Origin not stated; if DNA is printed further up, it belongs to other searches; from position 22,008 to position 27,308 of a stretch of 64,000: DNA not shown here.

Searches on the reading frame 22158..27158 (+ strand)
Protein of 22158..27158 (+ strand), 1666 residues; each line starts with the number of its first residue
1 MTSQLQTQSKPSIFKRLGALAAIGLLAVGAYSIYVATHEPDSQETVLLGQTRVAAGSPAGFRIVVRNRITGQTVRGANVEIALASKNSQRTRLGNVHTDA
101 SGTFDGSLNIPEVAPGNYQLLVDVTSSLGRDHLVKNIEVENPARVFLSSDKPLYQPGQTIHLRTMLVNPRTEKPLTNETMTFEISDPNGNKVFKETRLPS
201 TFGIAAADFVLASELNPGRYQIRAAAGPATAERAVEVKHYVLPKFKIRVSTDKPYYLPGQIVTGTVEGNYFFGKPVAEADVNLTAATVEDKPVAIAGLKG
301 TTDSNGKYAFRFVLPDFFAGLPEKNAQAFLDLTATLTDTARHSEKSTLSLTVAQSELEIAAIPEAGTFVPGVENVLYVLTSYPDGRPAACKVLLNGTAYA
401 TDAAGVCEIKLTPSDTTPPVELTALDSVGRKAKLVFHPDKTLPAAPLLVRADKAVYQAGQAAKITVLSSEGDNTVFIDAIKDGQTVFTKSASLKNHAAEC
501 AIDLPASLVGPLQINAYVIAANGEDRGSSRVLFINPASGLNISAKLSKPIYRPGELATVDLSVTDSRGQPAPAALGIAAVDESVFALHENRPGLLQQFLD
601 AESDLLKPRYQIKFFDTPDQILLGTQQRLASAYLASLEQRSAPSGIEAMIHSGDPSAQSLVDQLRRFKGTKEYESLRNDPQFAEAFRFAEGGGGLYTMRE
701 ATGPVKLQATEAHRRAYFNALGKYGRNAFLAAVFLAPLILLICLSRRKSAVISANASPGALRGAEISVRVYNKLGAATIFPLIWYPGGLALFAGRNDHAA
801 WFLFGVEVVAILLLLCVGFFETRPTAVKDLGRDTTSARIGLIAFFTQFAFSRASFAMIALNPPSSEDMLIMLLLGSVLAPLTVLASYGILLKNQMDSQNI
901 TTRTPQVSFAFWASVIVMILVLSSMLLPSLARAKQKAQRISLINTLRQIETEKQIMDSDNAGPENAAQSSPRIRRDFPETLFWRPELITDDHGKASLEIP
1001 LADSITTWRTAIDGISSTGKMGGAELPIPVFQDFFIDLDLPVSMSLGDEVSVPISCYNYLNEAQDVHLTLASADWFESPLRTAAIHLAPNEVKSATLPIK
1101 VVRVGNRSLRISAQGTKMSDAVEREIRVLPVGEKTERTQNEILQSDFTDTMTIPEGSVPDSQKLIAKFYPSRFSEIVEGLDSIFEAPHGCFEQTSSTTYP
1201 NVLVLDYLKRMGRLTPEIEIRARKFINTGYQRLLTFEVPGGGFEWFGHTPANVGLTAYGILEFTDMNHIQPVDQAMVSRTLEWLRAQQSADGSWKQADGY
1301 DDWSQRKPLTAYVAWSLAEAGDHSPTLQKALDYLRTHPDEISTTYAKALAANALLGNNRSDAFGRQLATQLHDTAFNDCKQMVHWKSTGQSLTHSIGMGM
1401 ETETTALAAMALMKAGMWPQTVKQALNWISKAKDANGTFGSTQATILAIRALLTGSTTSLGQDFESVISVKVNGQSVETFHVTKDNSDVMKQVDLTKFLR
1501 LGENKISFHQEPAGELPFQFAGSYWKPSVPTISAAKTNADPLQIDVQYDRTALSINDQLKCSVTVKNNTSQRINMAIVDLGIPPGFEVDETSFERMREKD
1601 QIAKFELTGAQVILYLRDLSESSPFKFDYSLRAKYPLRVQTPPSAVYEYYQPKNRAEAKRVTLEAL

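Call 12: search_protein_families(library=pfam, proteins=[window:22158-27158:+], max_evalue=0.001)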
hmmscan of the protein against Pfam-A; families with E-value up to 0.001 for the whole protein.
window:22158-27158:+ (1666 aa): 10 families
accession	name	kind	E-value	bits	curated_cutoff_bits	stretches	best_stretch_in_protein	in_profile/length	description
PF07678.20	TED_complement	-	1.4e-42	146.3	22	1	1175-1452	14-309/312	A-macroglobulin TED domain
PF01835.25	MG2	-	2.7e-27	95.4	32.8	1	144-236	1-95/96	MG2 domain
PF00207.28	A2M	-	1.2e-20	73.6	21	1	980-1070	1-92/92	Alpha-2-macroglobulin family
PF07677.20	A2M_recep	-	1.6e-15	57.9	21.7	1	1573-1657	3-91/95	A-macroglobulin receptor binding domain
PF07703.20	A2M_BRD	-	2e-11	44.8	22.7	1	449-587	3-140/140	Alpha-2-macroglobulin bait region domain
PF13620.12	CarboxypepD_reg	-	5.2e-07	30.4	32.3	0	64-132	5-61/82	Carboxypeptidase regulatory-like domain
PF17791.7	MG3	-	5.3e-07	30.3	23.1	1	239-309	1-72/84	Macroglobulin domain MG3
PF17973.7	bMG10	-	7.5e-05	23.3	26.2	1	1552-1652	23-130/131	Bacterial Alpha-2-macroglobulin MG10 domain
PF13249.12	SQHop_cyclase_N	-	0.00026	20.7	26.2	0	1245-1336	18-105/291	Squalene-hopene cyclase N-terminal domain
PF02752.27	Arrestin_C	-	0.00071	20.3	27.7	0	1540-1574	3-37/137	Arrestin (or S-antigen), C-terminal domain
